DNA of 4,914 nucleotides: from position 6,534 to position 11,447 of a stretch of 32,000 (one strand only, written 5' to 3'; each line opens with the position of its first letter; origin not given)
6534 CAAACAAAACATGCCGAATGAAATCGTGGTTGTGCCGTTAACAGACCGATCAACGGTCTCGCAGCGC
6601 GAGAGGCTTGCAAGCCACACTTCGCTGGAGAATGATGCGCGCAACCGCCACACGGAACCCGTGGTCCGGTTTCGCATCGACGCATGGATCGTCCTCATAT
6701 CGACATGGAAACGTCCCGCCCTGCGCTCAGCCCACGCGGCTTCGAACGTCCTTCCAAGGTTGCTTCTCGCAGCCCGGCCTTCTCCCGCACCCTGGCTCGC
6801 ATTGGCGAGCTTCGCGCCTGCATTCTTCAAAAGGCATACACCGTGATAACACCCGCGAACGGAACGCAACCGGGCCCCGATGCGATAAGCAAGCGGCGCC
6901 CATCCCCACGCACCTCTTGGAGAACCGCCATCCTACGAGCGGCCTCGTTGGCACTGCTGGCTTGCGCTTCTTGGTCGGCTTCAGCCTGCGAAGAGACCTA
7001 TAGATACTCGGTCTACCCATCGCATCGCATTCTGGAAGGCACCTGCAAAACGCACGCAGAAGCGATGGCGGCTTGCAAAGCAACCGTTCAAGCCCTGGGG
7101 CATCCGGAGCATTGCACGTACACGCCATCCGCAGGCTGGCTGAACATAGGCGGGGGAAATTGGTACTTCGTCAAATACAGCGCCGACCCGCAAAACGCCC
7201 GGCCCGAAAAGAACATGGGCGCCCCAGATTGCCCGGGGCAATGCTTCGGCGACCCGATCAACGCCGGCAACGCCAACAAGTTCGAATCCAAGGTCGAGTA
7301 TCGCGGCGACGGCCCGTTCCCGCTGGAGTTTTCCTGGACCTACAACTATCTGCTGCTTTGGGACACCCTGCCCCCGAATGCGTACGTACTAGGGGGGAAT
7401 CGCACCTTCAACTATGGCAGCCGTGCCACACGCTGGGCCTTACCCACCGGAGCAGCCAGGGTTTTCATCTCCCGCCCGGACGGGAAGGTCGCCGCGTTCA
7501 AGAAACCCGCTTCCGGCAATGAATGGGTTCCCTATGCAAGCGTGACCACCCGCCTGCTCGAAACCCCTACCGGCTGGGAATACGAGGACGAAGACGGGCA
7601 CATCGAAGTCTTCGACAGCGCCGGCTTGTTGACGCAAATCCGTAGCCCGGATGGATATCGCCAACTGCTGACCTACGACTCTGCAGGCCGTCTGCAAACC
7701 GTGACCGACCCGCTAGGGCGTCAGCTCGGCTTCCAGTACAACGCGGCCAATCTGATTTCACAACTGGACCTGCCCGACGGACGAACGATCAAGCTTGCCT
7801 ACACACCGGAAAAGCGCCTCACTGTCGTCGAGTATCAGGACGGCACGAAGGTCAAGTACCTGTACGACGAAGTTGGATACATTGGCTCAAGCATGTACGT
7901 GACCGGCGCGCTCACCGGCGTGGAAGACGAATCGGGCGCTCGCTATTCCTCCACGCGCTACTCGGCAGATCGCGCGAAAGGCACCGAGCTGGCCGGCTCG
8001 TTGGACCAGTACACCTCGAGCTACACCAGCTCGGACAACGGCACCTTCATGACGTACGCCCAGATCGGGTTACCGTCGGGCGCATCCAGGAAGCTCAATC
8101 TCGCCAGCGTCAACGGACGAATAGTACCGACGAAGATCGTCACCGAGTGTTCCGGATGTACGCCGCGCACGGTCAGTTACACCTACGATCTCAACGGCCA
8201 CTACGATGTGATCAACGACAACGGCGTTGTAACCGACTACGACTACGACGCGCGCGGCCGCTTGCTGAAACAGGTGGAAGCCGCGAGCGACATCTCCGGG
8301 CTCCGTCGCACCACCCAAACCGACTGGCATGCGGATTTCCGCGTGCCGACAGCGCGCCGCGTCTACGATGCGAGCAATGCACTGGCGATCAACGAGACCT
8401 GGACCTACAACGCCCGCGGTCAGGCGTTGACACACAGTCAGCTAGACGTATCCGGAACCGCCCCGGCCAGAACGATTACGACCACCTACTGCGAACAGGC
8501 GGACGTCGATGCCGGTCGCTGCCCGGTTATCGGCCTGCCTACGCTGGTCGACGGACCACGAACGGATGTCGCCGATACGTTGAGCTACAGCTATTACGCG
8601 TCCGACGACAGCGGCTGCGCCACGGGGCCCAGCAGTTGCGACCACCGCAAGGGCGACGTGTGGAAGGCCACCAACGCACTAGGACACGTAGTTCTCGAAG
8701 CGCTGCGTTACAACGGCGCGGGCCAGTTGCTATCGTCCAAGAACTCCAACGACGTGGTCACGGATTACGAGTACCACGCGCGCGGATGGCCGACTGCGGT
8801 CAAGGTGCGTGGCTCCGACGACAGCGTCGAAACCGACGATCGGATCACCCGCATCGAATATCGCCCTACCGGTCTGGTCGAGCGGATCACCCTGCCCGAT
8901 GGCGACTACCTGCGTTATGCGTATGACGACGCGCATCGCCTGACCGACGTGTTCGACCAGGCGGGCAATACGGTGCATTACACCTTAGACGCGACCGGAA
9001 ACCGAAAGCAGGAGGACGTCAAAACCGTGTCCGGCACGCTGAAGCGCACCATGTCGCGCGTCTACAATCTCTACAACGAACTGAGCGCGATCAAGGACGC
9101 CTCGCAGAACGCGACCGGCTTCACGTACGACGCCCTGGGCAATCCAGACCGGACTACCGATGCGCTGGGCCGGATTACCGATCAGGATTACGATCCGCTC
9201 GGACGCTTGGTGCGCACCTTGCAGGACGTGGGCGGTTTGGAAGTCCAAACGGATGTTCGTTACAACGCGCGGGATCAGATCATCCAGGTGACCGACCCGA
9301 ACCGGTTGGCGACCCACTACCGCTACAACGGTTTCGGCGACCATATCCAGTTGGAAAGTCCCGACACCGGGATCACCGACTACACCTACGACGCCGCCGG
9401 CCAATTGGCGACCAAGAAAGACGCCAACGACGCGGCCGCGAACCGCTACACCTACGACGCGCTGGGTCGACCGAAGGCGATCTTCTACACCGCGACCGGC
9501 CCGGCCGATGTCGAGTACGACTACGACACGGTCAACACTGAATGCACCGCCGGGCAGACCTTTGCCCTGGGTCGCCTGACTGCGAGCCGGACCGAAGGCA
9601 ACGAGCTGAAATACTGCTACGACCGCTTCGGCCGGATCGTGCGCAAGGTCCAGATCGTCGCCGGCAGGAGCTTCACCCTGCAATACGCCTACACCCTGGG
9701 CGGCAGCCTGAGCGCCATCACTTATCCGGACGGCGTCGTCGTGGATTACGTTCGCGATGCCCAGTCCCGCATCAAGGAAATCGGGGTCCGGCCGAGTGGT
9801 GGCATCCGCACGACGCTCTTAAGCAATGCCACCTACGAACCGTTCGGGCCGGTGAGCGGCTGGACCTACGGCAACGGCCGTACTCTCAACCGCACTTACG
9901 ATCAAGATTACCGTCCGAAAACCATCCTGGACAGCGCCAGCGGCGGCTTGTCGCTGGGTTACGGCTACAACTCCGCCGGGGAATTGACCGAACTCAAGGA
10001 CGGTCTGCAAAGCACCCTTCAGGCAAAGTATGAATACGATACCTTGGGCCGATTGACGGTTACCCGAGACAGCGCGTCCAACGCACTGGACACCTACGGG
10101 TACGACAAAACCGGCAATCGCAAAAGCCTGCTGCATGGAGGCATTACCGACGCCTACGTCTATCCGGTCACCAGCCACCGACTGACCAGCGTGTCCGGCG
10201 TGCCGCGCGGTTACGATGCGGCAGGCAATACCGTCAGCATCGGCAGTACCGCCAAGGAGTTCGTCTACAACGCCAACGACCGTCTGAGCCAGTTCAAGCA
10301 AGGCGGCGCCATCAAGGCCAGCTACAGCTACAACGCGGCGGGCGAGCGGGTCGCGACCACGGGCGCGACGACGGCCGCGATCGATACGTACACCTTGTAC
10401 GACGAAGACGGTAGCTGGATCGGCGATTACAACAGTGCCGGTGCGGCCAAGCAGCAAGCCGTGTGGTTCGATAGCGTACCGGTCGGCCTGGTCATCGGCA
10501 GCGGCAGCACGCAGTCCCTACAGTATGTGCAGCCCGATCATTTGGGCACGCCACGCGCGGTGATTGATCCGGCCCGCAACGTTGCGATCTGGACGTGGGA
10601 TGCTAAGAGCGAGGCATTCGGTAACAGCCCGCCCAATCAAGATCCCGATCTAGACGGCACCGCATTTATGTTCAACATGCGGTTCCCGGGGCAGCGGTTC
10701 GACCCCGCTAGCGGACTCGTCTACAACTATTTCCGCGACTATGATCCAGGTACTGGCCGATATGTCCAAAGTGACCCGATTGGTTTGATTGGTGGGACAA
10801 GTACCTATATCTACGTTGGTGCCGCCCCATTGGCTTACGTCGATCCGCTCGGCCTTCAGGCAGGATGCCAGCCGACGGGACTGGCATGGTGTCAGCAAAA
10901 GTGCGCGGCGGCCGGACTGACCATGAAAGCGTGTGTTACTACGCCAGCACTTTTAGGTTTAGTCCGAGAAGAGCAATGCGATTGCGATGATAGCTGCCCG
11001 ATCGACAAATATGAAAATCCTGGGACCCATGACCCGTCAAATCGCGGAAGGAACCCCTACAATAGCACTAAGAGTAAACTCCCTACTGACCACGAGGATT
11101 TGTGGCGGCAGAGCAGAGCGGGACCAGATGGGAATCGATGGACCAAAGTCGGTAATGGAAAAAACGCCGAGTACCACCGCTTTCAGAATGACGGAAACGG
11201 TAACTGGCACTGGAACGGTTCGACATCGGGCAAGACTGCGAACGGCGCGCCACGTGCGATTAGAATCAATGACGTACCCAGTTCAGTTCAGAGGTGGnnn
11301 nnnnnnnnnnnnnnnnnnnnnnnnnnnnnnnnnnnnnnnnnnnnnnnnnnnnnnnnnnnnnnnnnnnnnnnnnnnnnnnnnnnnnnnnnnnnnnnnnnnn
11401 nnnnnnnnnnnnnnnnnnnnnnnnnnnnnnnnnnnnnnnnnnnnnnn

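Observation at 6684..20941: Five-cassette Rhs polymorphic-toxin array with four unrelated toxin tails and mostly exported immunity proteins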

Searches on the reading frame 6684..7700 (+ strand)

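Call 10: search_protein_families(library=ncbifam, proteins=[window:6684-7700:+], max_evalue=1)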
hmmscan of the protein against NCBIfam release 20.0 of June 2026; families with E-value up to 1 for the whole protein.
window:6684-7700:+ (339 aa): 1 family
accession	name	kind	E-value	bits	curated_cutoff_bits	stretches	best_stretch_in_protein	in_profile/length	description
TIGR01643.1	YD_repeat_2x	repeat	0.014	15.9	15.8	1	311-338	2-29/42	YD repeat-containing protein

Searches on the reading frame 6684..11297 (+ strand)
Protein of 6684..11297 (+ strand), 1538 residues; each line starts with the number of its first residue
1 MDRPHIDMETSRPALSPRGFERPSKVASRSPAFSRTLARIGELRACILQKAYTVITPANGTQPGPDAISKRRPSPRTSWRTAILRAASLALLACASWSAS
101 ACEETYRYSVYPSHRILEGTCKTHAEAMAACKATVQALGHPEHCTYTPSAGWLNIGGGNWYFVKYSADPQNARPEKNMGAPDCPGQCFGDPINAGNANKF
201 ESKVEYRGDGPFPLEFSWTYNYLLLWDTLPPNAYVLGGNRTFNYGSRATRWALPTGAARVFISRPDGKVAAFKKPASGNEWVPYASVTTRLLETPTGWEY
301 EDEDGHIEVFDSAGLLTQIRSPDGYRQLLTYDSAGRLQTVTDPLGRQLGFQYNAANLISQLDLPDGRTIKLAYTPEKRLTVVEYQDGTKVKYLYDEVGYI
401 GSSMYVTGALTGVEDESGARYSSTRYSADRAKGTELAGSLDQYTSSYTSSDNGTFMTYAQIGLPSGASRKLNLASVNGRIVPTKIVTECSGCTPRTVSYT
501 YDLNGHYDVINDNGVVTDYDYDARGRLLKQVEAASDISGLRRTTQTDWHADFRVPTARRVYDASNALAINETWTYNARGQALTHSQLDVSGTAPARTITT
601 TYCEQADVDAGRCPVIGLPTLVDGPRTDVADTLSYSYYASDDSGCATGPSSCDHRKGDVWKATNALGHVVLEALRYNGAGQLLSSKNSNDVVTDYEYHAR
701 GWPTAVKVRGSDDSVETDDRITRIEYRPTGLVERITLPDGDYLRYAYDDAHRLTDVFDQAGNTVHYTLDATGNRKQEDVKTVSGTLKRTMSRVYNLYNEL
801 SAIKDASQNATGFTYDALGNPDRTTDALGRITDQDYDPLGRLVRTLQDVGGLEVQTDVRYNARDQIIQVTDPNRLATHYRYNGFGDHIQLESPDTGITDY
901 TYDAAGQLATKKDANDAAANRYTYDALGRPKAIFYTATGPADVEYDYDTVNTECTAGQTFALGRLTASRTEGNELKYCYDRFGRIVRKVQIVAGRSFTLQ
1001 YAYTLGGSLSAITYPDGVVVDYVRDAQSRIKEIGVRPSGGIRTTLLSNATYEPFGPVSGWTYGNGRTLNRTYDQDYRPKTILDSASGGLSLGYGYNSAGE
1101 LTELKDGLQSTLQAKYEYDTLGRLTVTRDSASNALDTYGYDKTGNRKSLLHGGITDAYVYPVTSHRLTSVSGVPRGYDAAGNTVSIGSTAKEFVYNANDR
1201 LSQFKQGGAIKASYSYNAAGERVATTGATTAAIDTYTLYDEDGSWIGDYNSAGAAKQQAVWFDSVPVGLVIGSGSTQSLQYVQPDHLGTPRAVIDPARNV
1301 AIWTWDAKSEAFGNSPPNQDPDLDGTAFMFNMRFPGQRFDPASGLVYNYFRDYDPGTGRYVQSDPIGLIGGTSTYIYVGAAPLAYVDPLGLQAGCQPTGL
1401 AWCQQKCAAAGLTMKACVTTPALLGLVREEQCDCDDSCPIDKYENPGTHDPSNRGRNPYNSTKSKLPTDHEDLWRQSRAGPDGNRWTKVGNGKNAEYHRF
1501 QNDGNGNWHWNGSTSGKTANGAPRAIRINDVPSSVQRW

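Call 4: search_protein_families(library=pfam, proteins=[window:6684-11297:+], max_evalue=0.01)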
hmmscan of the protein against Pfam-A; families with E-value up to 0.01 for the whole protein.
window:6684-11297:+ (1538 aa): 2 families
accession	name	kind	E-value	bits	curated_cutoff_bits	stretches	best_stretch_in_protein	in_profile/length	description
PF05593.20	RHS_repeat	-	5.2e-53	176.9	22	9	331-368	1-38/38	RHS Repeat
PF03527.20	RHS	-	5.8e-05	23.3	27.9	1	1285-1314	7-33/38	RHS protein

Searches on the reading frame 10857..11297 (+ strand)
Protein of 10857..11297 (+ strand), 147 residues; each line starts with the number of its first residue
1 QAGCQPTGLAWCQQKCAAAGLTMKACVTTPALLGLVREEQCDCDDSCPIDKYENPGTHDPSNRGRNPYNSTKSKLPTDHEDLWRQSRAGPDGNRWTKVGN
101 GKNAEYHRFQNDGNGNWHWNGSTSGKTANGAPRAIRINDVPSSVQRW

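Call 9: search_protein_families(library=pfam, proteins=[window:10857-11297:+], max_evalue=5)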
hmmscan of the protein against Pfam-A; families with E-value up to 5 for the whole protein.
window:10857-11297:+ (147 aa): 0 families

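Call 10: search_protein_families(library=ncbifam, proteins=[window:10857-11297:+], max_evalue=1)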
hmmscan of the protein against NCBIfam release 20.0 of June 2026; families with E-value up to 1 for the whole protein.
window:10857-11297:+ (147 aa): 2 families
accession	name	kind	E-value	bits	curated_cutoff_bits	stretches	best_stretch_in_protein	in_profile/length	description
TIGR03872.1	cytochrome_MoxG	equivalog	0.036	14.2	147.8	1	57-112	26-81/133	cytochrome c(L), periplasmic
NF041779.1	hetero_SS_HdrC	equivalog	0.15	11.5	350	1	15-53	10-49/198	ferredoxin:CoB-CoM heterodisulfide reductase subunit HdrC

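Call 15: search_solved_structures(query=window:10857-11297:+, max_evalue=10)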
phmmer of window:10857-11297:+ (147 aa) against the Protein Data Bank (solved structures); distinct sequences matched with E-value up to 10: 1.
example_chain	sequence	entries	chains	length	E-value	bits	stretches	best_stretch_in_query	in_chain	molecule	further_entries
2lfv_A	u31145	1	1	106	0.94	12.8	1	56-145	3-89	Protein damX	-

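Call 40: search_solved_structures(query=A2, max_evalue=10)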
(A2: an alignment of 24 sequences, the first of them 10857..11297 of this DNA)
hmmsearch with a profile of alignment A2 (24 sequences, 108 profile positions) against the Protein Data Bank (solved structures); distinct sequences matched with E-value up to 10: 3.
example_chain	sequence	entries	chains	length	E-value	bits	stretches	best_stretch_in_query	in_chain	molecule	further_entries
3kyq_A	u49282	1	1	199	1.5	12.3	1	9-67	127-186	Synaptobrevin homolog YKT6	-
6j74_C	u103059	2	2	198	1.5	12.3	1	10-67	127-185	Synaptobrevin homolog YKT6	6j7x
6j7f_C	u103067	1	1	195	1.5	12.2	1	10-67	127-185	Synaptobrevin homolog YKT6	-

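Call 44: predict_structure(alignment_id=A2)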
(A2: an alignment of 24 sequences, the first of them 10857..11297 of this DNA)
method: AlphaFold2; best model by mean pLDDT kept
length: 147 residues; sequences in the alignment: 24
mean_pLDDT: 87.2   pTM: 0.68
mean pLDDT of the five models: 87.2, 85.9, 84.5, 84.2, 82.4
residues with pLDDT >= 90: 84; 70-90: 49; 50-70: 13; < 50: 1
segments of 3 or more residues with pLDDT < 50: none
pLDDT, mean of each block of 10 residues (from residue 1): 73 73 80 75 66 92 91 95 92 96 96 90 97 98 96
secondary structure, 60 per line:
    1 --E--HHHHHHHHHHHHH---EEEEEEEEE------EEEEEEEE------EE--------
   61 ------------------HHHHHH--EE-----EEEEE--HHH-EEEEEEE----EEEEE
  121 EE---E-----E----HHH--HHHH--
elements in order: H6-18 E22-30 E37-44 H79-84 E94-98 E105-111 E116-122 H142-145

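Call 50: fold_search(model_id=the predicted structure, library=pdb)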
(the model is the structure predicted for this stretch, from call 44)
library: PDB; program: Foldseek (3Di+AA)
matches with E <= 10: 82; with E <= 0.001: 0
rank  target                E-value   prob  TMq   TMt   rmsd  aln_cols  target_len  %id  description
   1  2ml5_MODEL_1_A        1.7e-01  0.08  0.14  0.14  18.8       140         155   11  NMR structure of protein ZP_02064002.1 from Bacteroides ovatus ATCC 8483 (released 2014-03-19)
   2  4r4k_D                4.6e-01  0.04  0.14  0.14  20.9       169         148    9  Crystal structure of a cystatin-like protein (BACCAC_01506) from Bacteroides caccae ATCC 43185 at 1.69 A resolution (released 2014-10-01)
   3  5jaa_D                1.0e+00  0.16  0.25  0.34   7.2        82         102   11  Crystal structure of the HigBA2 toxin-antitoxin complex (released 2017-04-05)
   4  5t87_G                1.2e+00  0.35  0.29  0.50   4.2        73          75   14  Crystal structure of CDI complex from Cupriavidus taiwanensis LMG 19424 (released 2017-09-13)
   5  6vh3_A                1.2e+00  0.04  0.13  0.09  16.3       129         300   11  2.20 A resolution structure of MERS 3CL protease in complex with inhibitor 7j (released 2020-08-12)
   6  4mhc                  1.4e+00  0.05  0.21  0.06  11.5       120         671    9  Crystal Structure of a Nucleoporin (released 2013-09-25)
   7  5ja8_E                1.7e+00  0.10  0.23  0.29   7.3        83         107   10  Crystal structure of the HigB2 toxin in complex with Nb2 (released 2017-04-05)
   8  5iy6_T                1.7e+00  0.01  0.12  0.08  15.1       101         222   12  Human holo-PIC in the closed state (released 2016-05-18)
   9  7edx_T                1.9e+00  0.01  0.11  0.14  15.3       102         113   10  p53-bound TFIID-based core PIC on HDM2 promoter (released 2021-05-05)
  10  3a58_E                2.0e+00  0.08  0.14  0.13   9.7        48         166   14  Crystal structure of Sec3p - Rho1p complex from Saccharomyces cerevisiae (released 2010-01-12)
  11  5t87_E                2.1e+00  0.21  0.28  0.52   4.4        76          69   13  Crystal structure of CDI complex from Cupriavidus taiwanensis LMG 19424 (released 2017-09-13)
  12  5ja8_G                2.3e+00  0.09  0.24  0.31   7.8        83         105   10  Crystal structure of the HigB2 toxin in complex with Nb2 (released 2017-04-05)
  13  3u97                  2.4e+00  0.14  0.21  0.35   4.6        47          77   11  1.1 Angstrom-resolution crystal structure of the Brucella abortus ribonuclease toxin, BrnT (released 2012-02-22)
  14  5jaa_C                2.6e+00  0.04  0.18  0.23   7.2        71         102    8  Crystal structure of the HigBA2 toxin-antitoxin complex (released 2017-04-05)
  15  5t87_F                2.8e+00  0.18  0.27  0.48   4.4        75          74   13  Crystal structure of CDI complex from Cupriavidus taiwanensis LMG 19424 (released 2017-09-13)
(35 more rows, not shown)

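Call 79: search_protein_families(library=pfam, alignment_id=A2, max_evalue=1)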
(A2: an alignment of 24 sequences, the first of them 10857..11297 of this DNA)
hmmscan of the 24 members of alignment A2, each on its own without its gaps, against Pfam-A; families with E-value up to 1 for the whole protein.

A. member 1, window:10857-11297:+ (147 aa): 0 families

B. families by the number of members that match (of 24 scanned): 4 families
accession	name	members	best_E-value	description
PF15473.11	PCNP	1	0.095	PEST, proteolytic signal-containing nuclear protein family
PF11966.13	SSURE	1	0.2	SSURE domain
PF23752.1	Beta-prop_WDR11_2nd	1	0.2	WDR11 second beta-propeller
PF07538.16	ChW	1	0.86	Clostridial hydrophobic W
